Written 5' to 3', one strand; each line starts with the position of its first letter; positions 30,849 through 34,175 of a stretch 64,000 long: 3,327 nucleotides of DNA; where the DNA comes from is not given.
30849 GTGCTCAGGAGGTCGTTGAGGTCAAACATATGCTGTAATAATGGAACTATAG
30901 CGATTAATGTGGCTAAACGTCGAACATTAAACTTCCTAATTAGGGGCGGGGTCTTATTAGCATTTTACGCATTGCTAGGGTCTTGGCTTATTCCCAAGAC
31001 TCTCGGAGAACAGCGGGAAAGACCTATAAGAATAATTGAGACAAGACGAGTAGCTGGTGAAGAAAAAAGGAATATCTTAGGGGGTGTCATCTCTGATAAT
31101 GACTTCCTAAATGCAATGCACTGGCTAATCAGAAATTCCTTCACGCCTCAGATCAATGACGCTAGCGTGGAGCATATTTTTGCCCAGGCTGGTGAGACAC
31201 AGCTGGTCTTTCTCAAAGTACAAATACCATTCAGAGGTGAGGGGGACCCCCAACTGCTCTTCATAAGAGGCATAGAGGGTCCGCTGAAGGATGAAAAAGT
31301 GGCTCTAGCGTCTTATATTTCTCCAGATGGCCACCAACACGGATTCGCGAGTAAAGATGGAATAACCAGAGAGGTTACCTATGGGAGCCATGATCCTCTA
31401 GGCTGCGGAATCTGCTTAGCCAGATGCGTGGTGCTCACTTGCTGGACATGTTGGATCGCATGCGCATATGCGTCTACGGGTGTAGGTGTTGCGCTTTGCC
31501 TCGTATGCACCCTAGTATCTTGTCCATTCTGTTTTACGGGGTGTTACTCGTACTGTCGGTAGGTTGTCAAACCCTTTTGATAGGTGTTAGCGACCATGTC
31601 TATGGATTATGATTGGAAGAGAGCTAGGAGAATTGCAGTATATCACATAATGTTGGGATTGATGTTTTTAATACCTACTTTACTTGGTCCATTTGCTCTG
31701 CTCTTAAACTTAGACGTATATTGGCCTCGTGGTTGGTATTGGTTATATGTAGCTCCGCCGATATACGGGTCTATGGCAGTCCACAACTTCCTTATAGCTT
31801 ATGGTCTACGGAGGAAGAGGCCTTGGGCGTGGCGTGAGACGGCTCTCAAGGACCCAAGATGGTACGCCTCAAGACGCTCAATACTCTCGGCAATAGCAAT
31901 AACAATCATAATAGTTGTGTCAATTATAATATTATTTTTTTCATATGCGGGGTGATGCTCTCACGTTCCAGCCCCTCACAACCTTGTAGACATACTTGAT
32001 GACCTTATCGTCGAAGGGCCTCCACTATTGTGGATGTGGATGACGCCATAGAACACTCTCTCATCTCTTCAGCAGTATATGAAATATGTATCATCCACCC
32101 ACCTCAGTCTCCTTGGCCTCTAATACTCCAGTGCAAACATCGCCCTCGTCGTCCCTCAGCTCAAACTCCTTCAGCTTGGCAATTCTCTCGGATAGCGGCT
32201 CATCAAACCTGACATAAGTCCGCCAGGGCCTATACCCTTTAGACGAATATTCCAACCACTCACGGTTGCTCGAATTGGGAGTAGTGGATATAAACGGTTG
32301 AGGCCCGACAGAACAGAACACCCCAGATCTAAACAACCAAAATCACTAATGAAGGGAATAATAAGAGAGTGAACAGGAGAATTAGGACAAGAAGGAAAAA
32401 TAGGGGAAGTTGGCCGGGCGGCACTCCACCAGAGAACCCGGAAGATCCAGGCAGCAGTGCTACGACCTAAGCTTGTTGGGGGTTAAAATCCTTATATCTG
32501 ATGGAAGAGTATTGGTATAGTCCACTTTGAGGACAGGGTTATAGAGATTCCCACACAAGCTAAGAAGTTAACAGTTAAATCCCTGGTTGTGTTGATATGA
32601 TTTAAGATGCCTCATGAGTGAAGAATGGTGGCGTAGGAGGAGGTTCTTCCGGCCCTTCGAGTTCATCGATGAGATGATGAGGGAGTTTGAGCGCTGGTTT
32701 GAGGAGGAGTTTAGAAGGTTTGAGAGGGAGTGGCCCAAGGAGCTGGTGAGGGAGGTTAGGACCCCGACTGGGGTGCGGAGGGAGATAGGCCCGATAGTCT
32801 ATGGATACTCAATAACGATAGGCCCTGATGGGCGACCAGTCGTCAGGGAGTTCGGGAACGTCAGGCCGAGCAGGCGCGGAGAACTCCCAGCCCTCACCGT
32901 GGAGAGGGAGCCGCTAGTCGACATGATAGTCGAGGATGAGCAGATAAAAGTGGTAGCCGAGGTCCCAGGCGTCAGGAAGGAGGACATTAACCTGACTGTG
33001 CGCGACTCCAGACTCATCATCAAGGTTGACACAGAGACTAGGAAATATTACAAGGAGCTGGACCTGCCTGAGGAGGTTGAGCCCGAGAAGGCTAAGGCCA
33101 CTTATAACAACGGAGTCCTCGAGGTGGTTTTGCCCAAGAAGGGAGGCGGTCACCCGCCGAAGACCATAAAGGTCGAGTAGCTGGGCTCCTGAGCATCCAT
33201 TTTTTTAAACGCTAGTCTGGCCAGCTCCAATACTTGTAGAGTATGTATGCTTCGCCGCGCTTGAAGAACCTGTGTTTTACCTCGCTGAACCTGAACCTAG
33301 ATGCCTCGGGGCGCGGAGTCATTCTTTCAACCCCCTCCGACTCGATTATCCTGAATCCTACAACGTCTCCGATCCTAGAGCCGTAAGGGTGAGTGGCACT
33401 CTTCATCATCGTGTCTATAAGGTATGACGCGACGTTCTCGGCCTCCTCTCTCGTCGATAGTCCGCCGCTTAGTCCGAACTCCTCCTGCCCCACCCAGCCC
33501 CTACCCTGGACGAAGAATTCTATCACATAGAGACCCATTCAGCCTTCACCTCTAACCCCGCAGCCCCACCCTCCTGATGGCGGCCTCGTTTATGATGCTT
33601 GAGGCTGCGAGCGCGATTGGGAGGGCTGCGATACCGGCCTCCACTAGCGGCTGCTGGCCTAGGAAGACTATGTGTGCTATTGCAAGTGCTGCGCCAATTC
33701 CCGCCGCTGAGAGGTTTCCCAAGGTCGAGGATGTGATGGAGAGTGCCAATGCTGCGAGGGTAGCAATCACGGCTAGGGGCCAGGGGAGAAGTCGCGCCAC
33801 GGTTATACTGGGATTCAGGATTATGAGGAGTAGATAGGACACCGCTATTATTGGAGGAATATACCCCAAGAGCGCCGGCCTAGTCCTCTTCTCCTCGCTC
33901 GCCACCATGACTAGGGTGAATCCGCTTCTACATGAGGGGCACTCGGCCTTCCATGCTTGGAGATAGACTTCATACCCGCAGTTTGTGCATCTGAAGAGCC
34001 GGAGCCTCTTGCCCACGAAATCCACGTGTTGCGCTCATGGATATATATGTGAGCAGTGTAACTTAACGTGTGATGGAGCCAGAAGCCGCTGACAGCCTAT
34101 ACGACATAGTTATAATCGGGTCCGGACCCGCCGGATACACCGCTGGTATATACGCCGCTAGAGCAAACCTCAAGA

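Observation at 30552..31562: DCC-family thiol-disulfide oxidoreductase fused to a 12-cysteine hydrophobic C-terminal tail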

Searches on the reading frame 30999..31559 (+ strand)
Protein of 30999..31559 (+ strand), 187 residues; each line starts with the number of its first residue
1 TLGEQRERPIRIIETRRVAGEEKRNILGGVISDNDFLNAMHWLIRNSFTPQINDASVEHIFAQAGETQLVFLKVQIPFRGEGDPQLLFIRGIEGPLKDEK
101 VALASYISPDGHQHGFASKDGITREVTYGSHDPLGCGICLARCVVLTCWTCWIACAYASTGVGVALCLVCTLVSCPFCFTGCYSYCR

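Call 77: find_homologous_proteins(query=A4, max_evalue=0.001)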
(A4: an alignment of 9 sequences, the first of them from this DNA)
Query A4 (9 sequences) (187 aa, profile of the alignment): 4 proteins with E <= 0.001 among 3065 candidates.
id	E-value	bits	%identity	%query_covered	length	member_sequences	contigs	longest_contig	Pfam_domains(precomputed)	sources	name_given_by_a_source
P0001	2.0e-44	170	100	100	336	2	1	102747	-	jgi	jgi:hypothetical protein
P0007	2.6e-36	144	-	-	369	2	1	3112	-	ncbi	-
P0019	9.0e-24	103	26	19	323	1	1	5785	-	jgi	jgi:hypothetical protein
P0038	2.4e-15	75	-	-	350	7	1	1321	-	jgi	jgi:hypothetical protein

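Call 102: predict_structure(alignment_id=A4)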
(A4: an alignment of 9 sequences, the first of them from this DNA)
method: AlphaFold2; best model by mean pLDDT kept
length: 187 residues; sequences in the alignment: 9
mean_pLDDT: 70.4   pTM: 0.65
mean pLDDT of the five models: 70.4, 69.6, 69.5, 69.3, 68.2
residues with pLDDT >= 90: 46; 70-90: 65; 50-70: 26; < 50: 50
segments of 3 or more residues with pLDDT < 50: 1-6, 130-140, 155-187
pLDDT, mean of each block of 10 residues (from residue 1): 44 90 95 93 91 92 81 88 80 80 81 78 67 43 52 48 43 43 36
secondary structure, 60 per line:
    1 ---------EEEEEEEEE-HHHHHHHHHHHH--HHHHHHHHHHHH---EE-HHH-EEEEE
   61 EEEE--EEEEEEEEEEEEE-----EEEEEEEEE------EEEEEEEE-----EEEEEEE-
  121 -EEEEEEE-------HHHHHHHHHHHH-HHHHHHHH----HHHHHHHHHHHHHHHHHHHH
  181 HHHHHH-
elements in order: E10-18 H20-31 H34-45 E56-64 E67-79 E85-93 E100-107 E113-119 E122-128 H136-147 H149-156 H161-186

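Call 104: fold_search(model_id=the predicted structure, library=pdb)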
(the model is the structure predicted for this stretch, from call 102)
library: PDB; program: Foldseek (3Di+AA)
matches with E <= 10: 343; with E <= 0.001: 0
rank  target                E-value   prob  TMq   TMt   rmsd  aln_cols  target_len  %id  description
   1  7oxx_B                2.2e-02  0.77  0.24  0.32  15.4       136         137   12  CrabP2 mutant R30AK31A (released 2022-07-13)
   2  6hkr                  3.4e-02  0.66  0.24  0.31  15.1       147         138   12  Human Cellular Retinoic Acid Binding Protein II (CRABPII) with bound synthetic retinoid DC271. (released 2018-11-28)
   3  7oxx_C                3.8e-02  0.72  0.26  0.34  15.5       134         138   12  CrabP2 mutant R30AK31A (released 2022-07-13)
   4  7oxx_A                5.4e-02  0.63  0.24  0.32  15.4       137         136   10  CrabP2 mutant R30AK31A (released 2022-07-13)
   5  7ry5_AAA              6.8e-02  0.54  0.24  0.32  15.5       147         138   10  Cellular Retinoic Acid Binding Protein II with Bound Inhibitor 4-[6-({4-[(fluorosulfonyl)oxy]phenyl}ethynyl)-4,4-dim (released 2021-12-15)
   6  5ogb                  8.0e-02  0.41  0.22  0.30  15.5       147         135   11  Human Cellular Retinoic Acid Binding Protein II (CRABPII) with bound synthetic retinoid DC360. (released 2018-10-24)
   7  8bo9_A                9.5e-02  0.28  0.20  0.21  16.4       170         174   12  NanoLuc-D9R/H57A/K89R mutant complexed with azacoelenterazine bound in intra-barrel catalytic site (released 2023-09-27)
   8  2g7b                  1.0e-01  0.38  0.23  0.31  15.9       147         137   12  Crystal Structure of the R132K:R111L:L121E mutant of Cellular Retinoic Acid Binding Protein Type II In Complex With All- (released 2007-04-17)
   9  2g78                  1.1e-01  0.44  0.23  0.31  15.3       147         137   10  Crystal Structure of the R132K:Y134F Mutant of Cellular Retinoic Acid Binding Protein Type II in Complex with All-Trans- (released 2007-04-17)
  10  8bo9_C                1.1e-01  0.28  0.21  0.22  17.0       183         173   12  NanoLuc-D9R/H57A/K89R mutant complexed with azacoelenterazine bound in intra-barrel catalytic site (released 2023-09-27)
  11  7ry5_BBB              1.1e-01  0.41  0.23  0.30  15.2       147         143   11  Cellular Retinoic Acid Binding Protein II with Bound Inhibitor 4-[6-({4-[(fluorosulfonyl)oxy]phenyl}ethynyl)-4,4-dim (released 2021-12-15)
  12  6mox                  1.3e-01  0.38  0.23  0.31  15.4       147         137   12  Crystal Structure of the All-trans Retinal-Bound R111K:Y134F:T54V:R132Q:P39Q:R59Y:L121E Human Cellular Retinoic Acid Bin (released 2019-01-09)
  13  6mor                  1.4e-01  0.38  0.24  0.32  15.4       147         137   12  Crystal Structure of the All-Trans Retinal-Bound R111K:Y134F:T54V:R132Q:P39Y:R59Y:L121Y Mutant of Human Cellular Retinoi (released 2019-01-09)
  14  6mov                  1.5e-01  0.38  0.24  0.32  15.2       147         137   11  Crystal Structure of the All-trans Retinal bound R111K:Y134F:T54V:R132Q:P39Y:R59Y:L121Q Human Cellular Retinoic Acid Bin (released 2019-01-09)
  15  6moq                  1.5e-01  0.35  0.24  0.32  15.4       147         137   12  Crystal Structure of the All-trans Retinal-Bound R111K:Y134F:T54V:R132Q:P39Y:R59Y:L121W Mutant of Human Cellular Retinoi (released 2019-01-09)
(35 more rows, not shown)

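Call 106: fold_search(model_id=the predicted structure, library=viral)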
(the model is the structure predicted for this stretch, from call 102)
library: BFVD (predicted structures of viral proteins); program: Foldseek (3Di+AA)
matches with E <= 10: 456; with E <= 0.001: 0
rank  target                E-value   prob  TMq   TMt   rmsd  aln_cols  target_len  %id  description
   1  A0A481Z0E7            1.1e-01  0.63  0.25  0.29  16.5       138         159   10  Uncharacterized protein [Mimivirus LCMiAC02]
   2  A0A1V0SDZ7            1.4e-01  0.54  0.30  0.35  15.8       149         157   10  Uncharacterized protein [Indivirus ILV1]
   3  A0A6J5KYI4            1.4e-01  0.28  0.22  0.15  17.7       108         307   18  Uncharacterized protein [uncultured Caudovirales phage]
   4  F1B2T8                1.8e-01  0.69  0.28  0.38  12.1       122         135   12  (no name in the UniProt tables at hand)
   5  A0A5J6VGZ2            3.1e-01  0.20  0.18  0.07  13.2       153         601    8  Hsp70 protein [Megaviridae environmental sample]
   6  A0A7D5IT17            3.1e-01  0.15  0.19  0.05  21.1       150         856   11  (no name in the UniProt tables at hand)
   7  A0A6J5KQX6            4.3e-01  0.16  0.22  0.20  12.0        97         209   14  Uncharacterized protein [uncultured Caudovirales phage]
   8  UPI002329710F         4.3e-01  0.08  0.12  0.16  17.4       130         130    9  (no name look-up for this kind of identifier)
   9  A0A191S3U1            4.6e-01  0.04  0.13  0.09  20.8       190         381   10  U20 protein [macacine betaherpesvirus 9]
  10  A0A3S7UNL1            5.7e-01  0.07  0.15  0.05  23.4       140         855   10  Tail protein [Lactobacillus phage Iacchus]
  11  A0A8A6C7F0            6.1e-01  0.09  0.14  0.08   9.5       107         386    5  (no name in the UniProt tables at hand)
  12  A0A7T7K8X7            6.1e-01  0.04  0.14  0.10  18.5       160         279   10  (no name in the UniProt tables at hand)
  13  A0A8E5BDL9            6.4e-01  0.18  0.17  0.33  14.6        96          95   14  ORF27 (Fragment) [Human herpesvirus 8]
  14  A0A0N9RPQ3            6.8e-01  0.14  0.14  0.09  18.0        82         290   15  ORF27 [Human herpesvirus 8]
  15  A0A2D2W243            6.8e-01  0.11  0.20  0.29  16.1       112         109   14  (no name in the UniProt tables at hand)
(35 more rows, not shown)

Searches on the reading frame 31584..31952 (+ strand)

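Call 3: search_protein_families(library=pfam, proteins=[window:31584-31952:+], max_evalue=1)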
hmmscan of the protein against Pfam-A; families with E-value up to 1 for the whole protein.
window:31584-31952:+ (123 aa): 3 families
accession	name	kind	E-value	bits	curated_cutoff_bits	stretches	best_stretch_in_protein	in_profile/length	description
PF16015.10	Promethin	-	0.0088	16.3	27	0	18-43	66-91/106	Promethin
PF20990.2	DUF2207_C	-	0.089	12.9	33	1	12-120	136-185/247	Predicted membrane protein (DUF2207) C-terminal domain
PF07332.16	Phage_holin_3_6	-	0.22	12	28.4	1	2-85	21-103/116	Putative Actinobacterial Holin-X, holin superfamily III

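Call 78: search_protein_families(library=phrogs, proteins=[window:31584-31952:+], max_evalue=0.1)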
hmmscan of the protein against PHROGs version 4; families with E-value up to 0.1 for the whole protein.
window:31584-31952:+ (123 aa): 0 families

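Call 79: search_protein_families(library=padloc, proteins=[window:31584-31952:+], max_evalue=0.1)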
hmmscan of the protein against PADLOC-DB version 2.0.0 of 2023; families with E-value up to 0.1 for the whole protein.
window:31584-31952:+ (123 aa): 0 families

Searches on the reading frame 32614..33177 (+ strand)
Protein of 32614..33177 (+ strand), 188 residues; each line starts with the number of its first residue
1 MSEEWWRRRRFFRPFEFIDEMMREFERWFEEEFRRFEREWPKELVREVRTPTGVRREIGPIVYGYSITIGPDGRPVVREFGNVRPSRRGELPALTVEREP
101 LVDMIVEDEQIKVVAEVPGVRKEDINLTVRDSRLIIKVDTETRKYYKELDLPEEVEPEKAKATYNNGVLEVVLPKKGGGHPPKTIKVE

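Call 3: search_protein_families(library=pfam, proteins=[window:32614-33177:+], max_evalue=1)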
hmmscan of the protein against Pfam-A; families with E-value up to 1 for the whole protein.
window:32614-33177:+ (188 aa): 7 families
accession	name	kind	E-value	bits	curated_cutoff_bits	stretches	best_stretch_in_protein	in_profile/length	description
PF00011.27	HSP20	-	4.5e-13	49.6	20.8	1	104-187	2-101/102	Hsp20/alpha crystallin family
PF17886.7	ArsA_HSP20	-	2.9e-06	27.2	22.5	1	110-172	3-62/63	HSP20-like domain found in ArsA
PF04969.22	CS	-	7.2e-05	24.1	21.3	1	108-175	9-78/78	CS domain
PF21413.3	SHQ1-like_CS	-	0.0028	18.1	27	1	107-179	9-80/93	SHQ1-like, CS domain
PF18201.7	PIH1_CS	-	0.0041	18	23.3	1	110-166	33-88/100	PIH1 CS-like domain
PF18046.7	FKBP26_C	-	0.083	13.5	27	0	109-143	3-39/72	FKBP26_C-terminal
PF23444.1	DUF7127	-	0.57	10.9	27.6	1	108-175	19-83/83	Family of unknown function (DUF7127)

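Call 12: find_encoding_contigs(protein=window:32614-33177:+, flank=3000, max_places=4)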
Protein window:32614-33177:+ (188 aa): 3 contigs read that carry it; 1 place shown.
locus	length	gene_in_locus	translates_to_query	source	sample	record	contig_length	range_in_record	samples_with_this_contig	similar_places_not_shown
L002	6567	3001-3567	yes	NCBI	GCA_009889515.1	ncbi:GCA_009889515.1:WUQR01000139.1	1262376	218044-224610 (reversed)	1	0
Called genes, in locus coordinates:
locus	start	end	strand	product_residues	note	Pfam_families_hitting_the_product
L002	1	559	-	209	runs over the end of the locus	-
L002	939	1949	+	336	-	-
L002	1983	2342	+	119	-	-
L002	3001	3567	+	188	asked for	PF00011:HSP20, PF17886:ArsA_HSP20 (weak)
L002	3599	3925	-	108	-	-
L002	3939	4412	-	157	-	-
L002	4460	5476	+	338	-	PF00890:FAD_binding_2 (weak), PF01134:GIDA (faint), PF01266:DAO (faint), PF01946:Thi4 (faint), PF07992:Pyr_redox_2, PF12831:FAD_oxidored (weak), PF13738:Pyr_redox_3, PF00070:Pyr_redox, +1 more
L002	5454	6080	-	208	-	PF04493:Endonuclease_5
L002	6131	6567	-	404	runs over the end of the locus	PF00005:ABC_tran, PF13304:AAA_21 (weak), PF27219:MJ0874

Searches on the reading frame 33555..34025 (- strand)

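Call 3: search_protein_families(library=pfam, proteins=[window:33555-34025:-], max_evalue=1)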
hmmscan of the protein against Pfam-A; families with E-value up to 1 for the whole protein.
window:33555-34025:- (157 aa): 8 families
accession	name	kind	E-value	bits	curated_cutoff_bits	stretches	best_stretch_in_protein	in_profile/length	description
PF21349.2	RUBY_RBDX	-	0.0007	19.4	26.5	1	11-33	1-23/30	Rubrerythrin, rubredoxin-like domain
PF18073.7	Zn_ribbon_LapB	-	0.0091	16.1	25.7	1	11-34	1-22/28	Rubredoxin metal binding domain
PF01155.25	HypA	-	0.015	15.7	28.9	1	11-35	71-95/112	Hydrogenase/urease nickel incorporation, metallochaperone, hypA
PF13717.11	Zn_ribbon_4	-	0.028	14.8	30.3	0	27-38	3-14/36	zinc-ribbon domain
PF23455.1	DUF7129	-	0.12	12.6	30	1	11-34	12-35/45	Domain of unknown function (DUF7129)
PF09723.15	Zn_ribbon_8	-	0.15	12.5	34.4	1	11-34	6-34/41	Zinc ribbon domain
PF23458.2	DUF7130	-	0.22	11.9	35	1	6-35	49-79/89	Domain of unknown function (DUF7130)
PF09796.14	QCR10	-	0.26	11.8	27.5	1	105-129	14-38/63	Ubiquinol-cytochrome-c reductase complex subunit (QCR10)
